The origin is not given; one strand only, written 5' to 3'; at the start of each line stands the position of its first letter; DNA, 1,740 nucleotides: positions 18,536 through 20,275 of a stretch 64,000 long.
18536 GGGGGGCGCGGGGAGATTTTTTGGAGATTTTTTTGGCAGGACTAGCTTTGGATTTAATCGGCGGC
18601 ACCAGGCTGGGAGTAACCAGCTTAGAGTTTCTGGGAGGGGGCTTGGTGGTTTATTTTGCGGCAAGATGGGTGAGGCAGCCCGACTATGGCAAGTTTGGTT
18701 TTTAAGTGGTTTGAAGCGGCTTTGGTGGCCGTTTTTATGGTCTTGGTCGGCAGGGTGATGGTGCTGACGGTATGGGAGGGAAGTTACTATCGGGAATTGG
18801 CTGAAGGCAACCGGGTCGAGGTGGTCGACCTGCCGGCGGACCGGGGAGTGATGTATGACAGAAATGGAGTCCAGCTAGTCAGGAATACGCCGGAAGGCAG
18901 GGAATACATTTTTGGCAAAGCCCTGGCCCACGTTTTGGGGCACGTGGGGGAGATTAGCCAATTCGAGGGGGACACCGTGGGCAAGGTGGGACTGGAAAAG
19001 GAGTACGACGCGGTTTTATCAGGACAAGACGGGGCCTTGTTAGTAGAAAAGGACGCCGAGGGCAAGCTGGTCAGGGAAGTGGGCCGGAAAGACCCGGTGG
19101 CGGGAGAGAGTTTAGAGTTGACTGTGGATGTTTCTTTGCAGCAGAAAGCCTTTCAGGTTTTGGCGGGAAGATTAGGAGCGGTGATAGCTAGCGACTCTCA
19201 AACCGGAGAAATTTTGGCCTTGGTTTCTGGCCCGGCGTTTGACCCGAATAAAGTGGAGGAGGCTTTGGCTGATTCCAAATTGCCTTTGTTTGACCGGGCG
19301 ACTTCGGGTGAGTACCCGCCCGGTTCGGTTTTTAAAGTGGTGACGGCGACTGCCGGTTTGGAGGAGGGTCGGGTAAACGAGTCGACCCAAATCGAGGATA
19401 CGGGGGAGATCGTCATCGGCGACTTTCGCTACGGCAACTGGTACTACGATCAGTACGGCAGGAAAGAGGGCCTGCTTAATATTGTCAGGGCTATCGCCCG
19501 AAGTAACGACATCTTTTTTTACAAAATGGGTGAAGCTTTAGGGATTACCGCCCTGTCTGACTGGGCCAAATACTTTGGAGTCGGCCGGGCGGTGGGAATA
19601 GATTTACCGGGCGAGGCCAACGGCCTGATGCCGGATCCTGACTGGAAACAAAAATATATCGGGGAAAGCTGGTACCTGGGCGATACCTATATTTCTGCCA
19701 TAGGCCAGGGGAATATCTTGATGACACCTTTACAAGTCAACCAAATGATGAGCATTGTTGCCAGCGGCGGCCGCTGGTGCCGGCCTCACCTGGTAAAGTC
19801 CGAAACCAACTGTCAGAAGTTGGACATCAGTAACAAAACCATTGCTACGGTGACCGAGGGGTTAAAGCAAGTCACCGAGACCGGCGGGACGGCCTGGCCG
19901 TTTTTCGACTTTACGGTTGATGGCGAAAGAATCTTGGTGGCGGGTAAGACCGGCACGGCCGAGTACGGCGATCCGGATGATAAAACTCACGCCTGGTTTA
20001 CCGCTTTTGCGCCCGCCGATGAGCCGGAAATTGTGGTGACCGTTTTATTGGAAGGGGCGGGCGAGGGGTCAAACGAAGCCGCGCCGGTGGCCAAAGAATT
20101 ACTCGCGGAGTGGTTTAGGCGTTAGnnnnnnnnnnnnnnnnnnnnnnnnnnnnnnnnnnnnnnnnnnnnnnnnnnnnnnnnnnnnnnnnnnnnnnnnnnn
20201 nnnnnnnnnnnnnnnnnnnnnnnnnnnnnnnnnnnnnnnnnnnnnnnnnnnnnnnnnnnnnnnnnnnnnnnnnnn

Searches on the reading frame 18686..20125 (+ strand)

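Call 92: search_protein_families(library=pfam, proteins=[window:18686-20125:+], max_evalue=0.0001)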
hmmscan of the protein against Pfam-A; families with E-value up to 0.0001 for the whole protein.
window:18686-20125:+ (479 aa): 2 families
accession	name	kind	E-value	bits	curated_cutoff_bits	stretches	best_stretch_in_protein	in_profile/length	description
PF00905.27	Transpeptidase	-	1.2e-65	222.1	22.1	1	164-473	1-298/299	Penicillin binding protein transpeptidase domain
PF03717.20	PBP_dimer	-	6.2e-17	63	24.4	1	71-131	107-178/180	Penicillin-binding Protein dimerisation domain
